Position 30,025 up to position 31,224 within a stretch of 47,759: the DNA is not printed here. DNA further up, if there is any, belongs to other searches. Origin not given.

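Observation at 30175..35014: Four-gene operon with overlapping start/stop codons that looks like a non-canonical thymidylate or C5-modified-pyrimidine pathway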

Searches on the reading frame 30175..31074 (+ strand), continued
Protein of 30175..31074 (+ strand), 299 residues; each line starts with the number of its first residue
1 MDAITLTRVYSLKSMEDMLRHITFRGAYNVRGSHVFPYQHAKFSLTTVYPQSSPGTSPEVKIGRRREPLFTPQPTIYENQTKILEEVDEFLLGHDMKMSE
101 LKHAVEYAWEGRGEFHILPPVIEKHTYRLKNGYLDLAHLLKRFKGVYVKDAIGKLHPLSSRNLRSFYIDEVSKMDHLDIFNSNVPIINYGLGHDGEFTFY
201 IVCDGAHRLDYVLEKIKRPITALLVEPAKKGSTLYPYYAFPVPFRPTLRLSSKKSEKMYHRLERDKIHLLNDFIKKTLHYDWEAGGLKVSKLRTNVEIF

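Call 77: search_protein_families(library=ncbifam, proteins=[L062:1-1221:+, L062:1223-1879:+, L063:1022-1393:+, P0269], max_evalue=0.01)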
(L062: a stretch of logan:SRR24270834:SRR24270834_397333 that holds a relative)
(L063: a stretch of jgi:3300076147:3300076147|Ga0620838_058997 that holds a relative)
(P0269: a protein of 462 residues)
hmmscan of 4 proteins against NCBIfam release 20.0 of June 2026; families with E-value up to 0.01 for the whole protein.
L062:1-1221:+ (406 aa): 4 families
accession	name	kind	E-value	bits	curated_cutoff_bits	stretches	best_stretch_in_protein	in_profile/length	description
TIGR03283.1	thy_syn_methano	equivalog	1.2e-30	106.6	174.55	1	119-305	10-194/201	thymidylate synthase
NF002495.0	PRK01827.1-1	equivalog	5.7e-07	29.3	327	1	191-295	107-211/279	thymidylate synthase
NF002128.0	PRK00964.1-6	equivalog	4.2e-06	26.1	568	1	328-399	288-359/390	tetrahydromethanopterin S-methyltransferase subunit A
TIGR00284.1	TIGR00284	hypoth_equivalog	1.5e-05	23.8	256.65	1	330-396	418-482/497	dihydropteroate synthase-like protein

L062:1223-1879:+ (218 aa): 18 families
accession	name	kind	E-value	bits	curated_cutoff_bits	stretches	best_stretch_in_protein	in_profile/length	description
TIGR02253.1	CTE7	subfamily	4.2e-16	59.4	169.75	1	8-197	2-195/221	TIGR02253 family HAD-type hydrolase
TIGR01993.1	Pyr-5-nucltdase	equivalog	9.4e-11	41.8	142.9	1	12-195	4-182/183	pyrimidine 5'-nucleotidase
TIGR02254.1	YjjG_YfnB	equivalog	3e-10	39.9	159.9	1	89-198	94-198/223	YjjG family noncanonical pyrimidine nucleotidase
NF006976.0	PRK09449.1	equivalog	5.3e-08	32.7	183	1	89-196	89-195/225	pyrimidine 5'-nucleotidase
NF009695.0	PRK13222.1-2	equivalog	5.3e-08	32.6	225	1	5-196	3-193/226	phosphoglycolate phosphatase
TIGR01668.1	YqeG_hyp_ppase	hypoth_equivalog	1.2e-06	28.1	89.1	1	98-212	46-152/170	YqeG family HAD IIIA-type phosphatase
NF009804.0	PRK13288.1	equivalog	3.3e-06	26.7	218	1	85-202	71-187/215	pyrophosphatase PpaX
TIGR01662.1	HAD-SF-IIIA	subfamily_domain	3.5e-06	27.2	44.6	1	93-196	23-138/141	HAD-IIIA family hydrolase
TIGR02244.1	HAD-IG-Ncltidse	subfamily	5.2e-06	25.8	237.15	0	154-196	280-322/343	HAD-IG family 5'-nucleotidase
TIGR02252.1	DREG-2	subfamily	6.5e-06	26.1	155.2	1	128-194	138-202/203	HAD hydrolase, REG-2-like, family IA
NF053830.1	RUBPPhHalo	equivalog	3e-05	23.8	330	1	94-195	102-202/234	ribulose-1,5-bisphosphate 5-phosphatase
TIGR01549.1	HAD-SF-IA-v1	subfamily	7.1e-05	23.3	23.3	0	109-187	75-146/149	HAD-IA family hydrolase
NF008018.0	PRK10748.1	equivalog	9.6e-05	21.7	225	0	102-195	120-206/238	5-amino-6-(5-phospho-D-ribitylamino)uracil phosphatase YigB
NF007762.0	PRK10444.1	equivalog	0.00021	20.9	368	1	161-201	185-225/250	HAD-IIA family hydrolase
NF009698.0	PRK13223.1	equivalog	0.00073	18.8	466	1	84-197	90-201/272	phosphoglycolate phosphatase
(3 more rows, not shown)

L063:1022-1393:+ (124 aa): 4 families
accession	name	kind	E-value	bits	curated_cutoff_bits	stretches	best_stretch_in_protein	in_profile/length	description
NF002126.0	PRK00964.1-4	subfamily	6.9e-11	42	161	1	63-110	32-80/186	tetrahydromethanopterin S-methyltransferase subunit A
NF002128.0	PRK00964.1-6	equivalog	5.6e-09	35.6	568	1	74-112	149-187/390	tetrahydromethanopterin S-methyltransferase subunit A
TIGR01111.1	mtrA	equivalog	6.4e-06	25.9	249.15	1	66-110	36-81/238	tetrahydromethanopterin S-methyltransferase subunit A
NF010654.0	PRK14053.1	equivalog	1.6e-05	24.4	279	1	73-112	37-76/197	methyltransferase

P0269 (462 aa): 4 families
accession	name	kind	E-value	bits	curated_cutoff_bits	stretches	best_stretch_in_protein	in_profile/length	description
TIGR02571.1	ComEB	equivalog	9e-24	84.2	219.45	1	290-446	1-145/151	ComE operon protein 2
NF041025.1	antiphage_deaminase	equivalog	3.5e-22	78.9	400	2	368-426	337-398/437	anti-phage dCTP deaminase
NF008113.2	PRK10860.1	equivalog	7.9e-11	42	150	1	348-414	35-104/165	tRNA adenosine(34) deaminase TadA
TIGR00326.1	eubact_ribD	equivalog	0.00019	20.8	156.35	1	350-441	29-121/343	bifunctional diaminohydroxyphosphoribosylaminopyrimidine deaminase/5-amino-6-(5-phosphoribosylamino)uracil reductase RibD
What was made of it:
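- The deaminase part of the ParB-CE fusion P0269 partly matches an anti-phage dCTP deaminase model (call 77).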

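Call 78: find_homologous_proteins(query=P0271, max_evalue=0.001)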
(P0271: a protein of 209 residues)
Query P0271 (209 aa): 81 proteins with E <= 0.001 among 222 candidates.
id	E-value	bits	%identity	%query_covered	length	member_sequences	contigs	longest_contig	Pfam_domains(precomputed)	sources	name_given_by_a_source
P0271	3.6e-138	476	100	100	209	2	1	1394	PF24392.3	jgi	jgi:hypothetical protein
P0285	5.4e-91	322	68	96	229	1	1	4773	PF24392.3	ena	-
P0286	3.1e-59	218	51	96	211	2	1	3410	PF24392.3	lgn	-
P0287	6.4e-55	204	41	95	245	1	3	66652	PF24392.3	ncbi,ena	-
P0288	2.8e-53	199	56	76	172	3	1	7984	PF24392.3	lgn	-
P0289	5.1e-45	172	43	98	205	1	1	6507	PF24392.3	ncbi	-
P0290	3.4e-43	166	43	99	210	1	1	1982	PF24392.3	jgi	jgi:hypothetical protein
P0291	4.4e-43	165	42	97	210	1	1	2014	PF24392.3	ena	-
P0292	8.4e-43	165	45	97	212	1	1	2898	PF24392.3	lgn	-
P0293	4.1e-42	162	42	97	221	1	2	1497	PF24392.3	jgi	jgi:hypothetical protein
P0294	4.5e-42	162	43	99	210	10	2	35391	PF24392.3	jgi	-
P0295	4.9e-42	162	44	97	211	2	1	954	PF24392.3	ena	-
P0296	5.7e-42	162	44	93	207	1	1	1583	PF24392.3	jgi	jgi:hypothetical protein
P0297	1.0e-41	161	43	97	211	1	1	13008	PF24392.3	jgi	-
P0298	1.2e-41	161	42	97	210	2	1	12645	PF24392.3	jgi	jgi:hypothetical protein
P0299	4.1e-41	159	41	99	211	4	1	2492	PF24392.3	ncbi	ncbi:MAG: hypothetical protein ABI995_11580 [Acidobacteriota bacterium]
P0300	1.9e-40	157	42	97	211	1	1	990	PF24392.3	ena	-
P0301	2.5e-40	156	44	97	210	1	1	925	PF24392.3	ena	-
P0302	2.6e-40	156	41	97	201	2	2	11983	PF24392.3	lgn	-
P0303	4.1e-40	156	42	97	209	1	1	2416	PF24392.3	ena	-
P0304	1.5e-39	154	43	94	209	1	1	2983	PF24392.3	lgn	-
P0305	1.8e-39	154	39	99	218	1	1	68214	PF24392.3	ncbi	-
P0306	1.8e-39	154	42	98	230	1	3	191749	PF24392.3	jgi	jgi:hypothetical protein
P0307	1.9e-39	154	39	100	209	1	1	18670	PF24392.3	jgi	jgi:hypothetical protein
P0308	2.0e-39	154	42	97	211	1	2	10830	PF24392.3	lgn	-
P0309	2.4e-39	153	42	99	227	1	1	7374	PF24392.3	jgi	jgi:hypothetical protein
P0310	3.4e-39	153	43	97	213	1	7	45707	PF24392.3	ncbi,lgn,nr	ncbi:MAG: hypothetical protein H6971_08410 [Gammaproteobacteria bacterium]|nr:hypothetical protein [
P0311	3.5e-39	153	43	97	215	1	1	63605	PF24392.3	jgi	jgi:hypothetical protein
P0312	4.2e-39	152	41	100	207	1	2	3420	PF24392.3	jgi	jgi:hypothetical protein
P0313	7.2e-39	152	43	97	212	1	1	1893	PF24392.3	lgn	-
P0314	3.1e-38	150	41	99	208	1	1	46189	PF24392.3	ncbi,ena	-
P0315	5.7e-38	149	42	97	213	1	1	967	PF24392.3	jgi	jgi:hypothetical protein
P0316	9.3e-38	148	43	96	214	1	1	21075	PF24392.3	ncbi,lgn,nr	ncbi:MAG: hypothetical protein LWY06_12205 [Firmicutes bacterium]|nr:hypothetical protein [Bacillota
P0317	1.1e-37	148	41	96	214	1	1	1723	PF24392.3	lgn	-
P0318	1.5e-37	147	39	97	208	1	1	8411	PF24392.3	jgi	jgi:hypothetical protein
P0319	2.0e-37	147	40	96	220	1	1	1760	PF24392.3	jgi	jgi:hypothetical protein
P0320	2.4e-37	147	42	98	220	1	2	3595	PF24392.3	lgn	-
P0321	3.0e-37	146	40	94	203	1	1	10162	PF24392.3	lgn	-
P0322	3.7e-37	146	40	96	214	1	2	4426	PF24392.3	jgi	jgi:hypothetical protein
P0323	5.9e-37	145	40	96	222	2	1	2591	PF24392.3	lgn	-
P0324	6.4e-37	145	42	99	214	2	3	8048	PF24392.3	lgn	-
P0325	9.5e-37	145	43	99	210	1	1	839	PF24392.3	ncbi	-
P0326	1.8e-36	144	41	96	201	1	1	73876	PF24392.3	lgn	-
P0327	2.1e-36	144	41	97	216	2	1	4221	PF24392.3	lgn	-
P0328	2.2e-36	144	44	79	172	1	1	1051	PF24392.3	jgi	jgi:hypothetical protein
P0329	2.3e-36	144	40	97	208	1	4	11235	PF24392.3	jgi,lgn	jgi:hypothetical protein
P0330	4.5e-36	143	38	97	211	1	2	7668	PF24392.3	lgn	-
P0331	7.5e-36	142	39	99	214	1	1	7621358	PF24392.3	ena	-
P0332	7.5e-36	142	36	97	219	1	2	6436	PF24392.3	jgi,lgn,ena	-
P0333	7.5e-36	142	39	96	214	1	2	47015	PF24392.3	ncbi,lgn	ncbi:MAG: hypothetical protein ACLFQV_09610 [Vulcanimicrobiota bacterium]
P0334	1.3e-35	141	40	97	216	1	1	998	PF24392.3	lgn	-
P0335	1.6e-35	141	39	96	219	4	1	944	PF24392.3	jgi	jgi:hypothetical protein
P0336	2.5e-35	140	41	97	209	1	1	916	PF24392.3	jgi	-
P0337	5.4e-35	139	44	82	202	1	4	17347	PF24392.3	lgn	-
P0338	6.6e-35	139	39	96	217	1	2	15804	PF24392.3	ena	-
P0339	1.2e-34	138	39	97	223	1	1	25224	PF24392.3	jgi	jgi:hypothetical protein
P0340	1.8e-34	137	41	95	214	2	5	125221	PF24392.3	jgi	jgi:hypothetical protein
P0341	2.2e-34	137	38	97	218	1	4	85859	PF24392.3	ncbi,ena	-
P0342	4.1e-34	136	39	97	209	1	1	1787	PF24392.3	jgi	jgi:hypothetical protein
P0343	7.2e-34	135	38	97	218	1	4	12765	PF24392.3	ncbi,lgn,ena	-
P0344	1.8e-33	134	38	95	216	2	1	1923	PF24392.3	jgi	-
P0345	2.6e-33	134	38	96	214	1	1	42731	PF24392.3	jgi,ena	-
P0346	3.0e-33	133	39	97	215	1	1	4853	PF24392.3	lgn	-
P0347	3.2e-33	133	38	97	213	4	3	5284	PF24392.3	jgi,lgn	jgi:hypothetical protein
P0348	4.0e-33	133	40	96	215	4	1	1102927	PF24392.3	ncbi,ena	-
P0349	8.7e-33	132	40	96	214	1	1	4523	PF24392.3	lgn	-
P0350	1.3e-32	131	38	99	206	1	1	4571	PF24392.3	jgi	jgi:hypothetical protein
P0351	1.4e-32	131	38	97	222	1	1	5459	PF24392.3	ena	-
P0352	1.7e-32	131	38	96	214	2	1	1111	PF24392.3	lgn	-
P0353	3.7e-32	130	43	86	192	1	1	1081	PF24392.3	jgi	-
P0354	6.7e-32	129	42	89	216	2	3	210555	PF24392.3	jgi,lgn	jgi:hypothetical protein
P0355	1.6e-30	124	42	86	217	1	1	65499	PF24392.3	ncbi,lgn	-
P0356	8.8e-30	122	43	92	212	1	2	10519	PF24392.3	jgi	jgi:hypothetical protein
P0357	2.3e-29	121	37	97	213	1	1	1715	PF24392.3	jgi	jgi:hypothetical protein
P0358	1.4e-27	115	44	75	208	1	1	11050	PF24392.3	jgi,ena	-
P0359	2.9e-25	107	37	90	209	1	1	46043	PF24392.3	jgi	jgi:hypothetical protein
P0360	3.9e-25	107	35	91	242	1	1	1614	PF24392.3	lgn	-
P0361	2.4e-24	104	36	99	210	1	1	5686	PF24392.3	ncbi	-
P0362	1.4e-23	102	39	90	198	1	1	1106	PF24392.3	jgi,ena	-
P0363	1.5e-20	92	53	43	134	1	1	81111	PF24392.3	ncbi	-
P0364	2.1e-17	82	35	89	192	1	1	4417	PF24392.3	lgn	-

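Call 79: find_encoding_contigs(protein=P0331, flank=7000, max_places=1)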
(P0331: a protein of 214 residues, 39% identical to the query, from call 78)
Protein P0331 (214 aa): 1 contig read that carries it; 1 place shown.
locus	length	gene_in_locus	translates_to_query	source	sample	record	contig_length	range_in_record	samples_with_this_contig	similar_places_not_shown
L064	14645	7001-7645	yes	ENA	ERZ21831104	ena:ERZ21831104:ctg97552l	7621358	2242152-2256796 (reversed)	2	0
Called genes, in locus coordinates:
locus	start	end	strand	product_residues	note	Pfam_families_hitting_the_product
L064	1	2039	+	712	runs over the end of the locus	-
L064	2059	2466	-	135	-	-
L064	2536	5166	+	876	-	PF00672:HAMP, PF00989:PAS, PF08448:PAS_4, PF13426:PAS_9, PF00989:PAS, PF13426:PAS_9, PF00512:HisKA, PF02518:HATPase_c, +5 more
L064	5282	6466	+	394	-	PF00072:Response_reg, PF00512:HisKA (weak), PF02518:HATPase_c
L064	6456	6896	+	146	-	PF00072:Response_reg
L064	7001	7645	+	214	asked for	PF24392:Parb-CE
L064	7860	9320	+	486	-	PF00303:Thymidylat_synt, PF14251:PterinBD-DUF4346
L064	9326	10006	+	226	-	-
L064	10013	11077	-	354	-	-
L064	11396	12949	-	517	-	PF13620:CarboxypepD_reg, PF17210:SdrD_B (faint), PF17802:SpaA (faint), PF13620:CarboxypepD_reg, PF13715:CarbopepD_reg_2 (weak), PF22904:NOMO1-like_2nd (weak), PF00188:CAP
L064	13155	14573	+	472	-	-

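Call 80: find_encoding_contigs(protein=P0310, flank=7000, max_places=1)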
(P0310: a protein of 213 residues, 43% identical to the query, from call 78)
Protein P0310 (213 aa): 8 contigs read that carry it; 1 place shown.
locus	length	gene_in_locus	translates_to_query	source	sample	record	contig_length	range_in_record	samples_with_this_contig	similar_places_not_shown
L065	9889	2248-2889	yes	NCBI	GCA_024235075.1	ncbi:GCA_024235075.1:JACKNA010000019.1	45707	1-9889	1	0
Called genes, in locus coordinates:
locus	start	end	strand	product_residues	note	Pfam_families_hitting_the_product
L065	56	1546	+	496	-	PF00303:Thymidylat_synt, PF14251:PterinBD-DUF4346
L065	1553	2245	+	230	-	PF00702:Hydrolase, PF13419:HAD_2, PF13242:Hydrolase_like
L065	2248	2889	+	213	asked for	PF24392:Parb-CE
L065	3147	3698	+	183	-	PF02525:Flavodoxin_2 (weak), PF03358:FMN_red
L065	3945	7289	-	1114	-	PF00128:Alpha-amylase, PF18085:Mak_N_cap (faint), PF00128:Alpha-amylase, PF16657:Malt_amylase_C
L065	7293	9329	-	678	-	PF11896:GlgE_dom_N_S, PF00128:Alpha-amylase, PF21702:GLGE_C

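Call 81: find_encoding_contigs(protein=P0348, flank=7000, max_places=1)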
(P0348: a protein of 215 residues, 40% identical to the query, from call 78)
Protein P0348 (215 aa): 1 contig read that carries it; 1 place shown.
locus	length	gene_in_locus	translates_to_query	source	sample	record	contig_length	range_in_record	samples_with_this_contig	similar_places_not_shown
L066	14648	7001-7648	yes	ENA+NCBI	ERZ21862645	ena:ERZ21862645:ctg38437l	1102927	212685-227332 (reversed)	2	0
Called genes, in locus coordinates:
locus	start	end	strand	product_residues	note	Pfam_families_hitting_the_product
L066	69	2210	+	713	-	-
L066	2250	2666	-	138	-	-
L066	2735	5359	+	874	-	PF00672:HAMP, PF00989:PAS, PF13426:PAS_9, PF00989:PAS, PF13426:PAS_9, PF00989:PAS, PF13426:PAS_9, PF00512:HisKA, +4 more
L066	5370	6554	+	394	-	PF00072:Response_reg, PF02518:HATPase_c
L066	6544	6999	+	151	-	PF00072:Response_reg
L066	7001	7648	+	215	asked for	PF24392:Parb-CE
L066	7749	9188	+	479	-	PF14251:PterinBD-DUF4346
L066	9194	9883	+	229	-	PF12895:ANAPC3 (faint), PF25060:ARM_TT21_2nd (faint), PF07719:TPR_2 (faint), PF13176:TPR_7 (faint), PF13181:TPR_8 (faint), PF14559:TPR_19 (weak), PF13432:TPR_16 (weak), PF13414:TPR_11 (weak), +10 more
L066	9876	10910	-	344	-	-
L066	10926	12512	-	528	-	PF14686:fn3_3 (faint), PF13620:CarboxypepD_reg, PF13715:CarbopepD_reg_2 (weak), PF13620:CarboxypepD_reg, PF13715:CarbopepD_reg_2, PF17210:SdrD_B (weak), PF22904:NOMO1-like_2nd, PF00188:CAP, +2 more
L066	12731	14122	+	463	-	-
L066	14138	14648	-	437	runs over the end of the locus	PF00890:FAD_binding_2, PF01134:GIDA, PF01266:DAO, PF01946:Thi4 (faint), PF03486:HI0933_like, PF07992:Pyr_redox_2, PF12831:FAD_oxidored, PF01266:DAO, +2 more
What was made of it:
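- The module also occurs in large-genome bacteria, one on a 7.6-Mb contig, which presumably own a canonical TS (calls 79-81). The module also sits in large genomes that should already have a TS (calls 79-81). In large-genome bacteria the module has no deaminase and sits among sensor kinases (calls 79, 81).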

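Call 87: search_dna_similar(query=window:30175-31071:+, collection=phages, mode=protein, max_evalue=0.01, max_rows=15)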
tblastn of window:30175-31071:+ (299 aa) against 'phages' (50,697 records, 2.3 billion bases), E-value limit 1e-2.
No match.

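Call 90: fold_search(model_id=the predicted structure, library=viral)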
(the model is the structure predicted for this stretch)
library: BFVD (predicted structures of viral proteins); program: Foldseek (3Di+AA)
matches with E <= 10: 193; with E <= 0.001: 0
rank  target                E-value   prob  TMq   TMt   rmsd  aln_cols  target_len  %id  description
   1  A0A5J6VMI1            3.0e-01  0.01  0.09  0.08  19.7       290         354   10  Uncharacterized protein [Megaviridae environmental sample]
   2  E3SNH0                6.0e-01  0.08  0.17  0.14  15.6       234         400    9  Uncharacterized protein [Prochlorococcus phage P-SSM7]
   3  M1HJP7                7.2e-01  0.01  0.10  0.05  27.7       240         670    6  (no name in the UniProt tables at hand)
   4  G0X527                9.8e-01  0.02  0.06  0.08  18.4       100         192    8  Uncharacterized protein [Salmonella phage 7-11]
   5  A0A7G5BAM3            1.4e+00  0.02  0.10  0.17  19.7       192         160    7  Uncharacterized protein [Ralstonia phage Hennie]
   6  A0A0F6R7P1            1.5e+00  0.12  0.10  0.20   2.8        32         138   34  Putative ParB-like nuclease domain containing protein [Sinorhizobium phage phiM9]
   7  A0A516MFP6            1.6e+00  0.04  0.11  0.17  15.5       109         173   14  (no name in the UniProt tables at hand)
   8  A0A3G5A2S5            1.6e+00  0.01  0.07  0.04  20.8       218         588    9  Uncharacterized protein [Harvfovirus sp.]
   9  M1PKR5                1.6e+00  0.01  0.10  0.06  22.1       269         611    9  (no name in the UniProt tables at hand)
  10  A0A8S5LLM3            1.7e+00  0.07  0.09  0.30   3.9        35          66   14  Uncharacterized protein [Siphoviridae sp. ctKcB20]
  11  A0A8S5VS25            1.8e+00  0.00  0.05  0.03  24.3       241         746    7  (no name in the UniProt tables at hand)
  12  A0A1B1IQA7            1.9e+00  0.12  0.09  0.08   2.0        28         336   28  (no name in the UniProt tables at hand)
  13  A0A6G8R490            1.9e+00  0.07  0.10  0.07   8.5        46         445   22  (no name in the UniProt tables at hand)
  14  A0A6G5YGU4            1.9e+00  0.01  0.07  0.12  22.9       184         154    9  (no name in the UniProt tables at hand)
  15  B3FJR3                2.0e+00  0.01  0.07  0.14  17.8       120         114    9  Uncharacterized protein [Pseudomonas phage 201phi2-1]
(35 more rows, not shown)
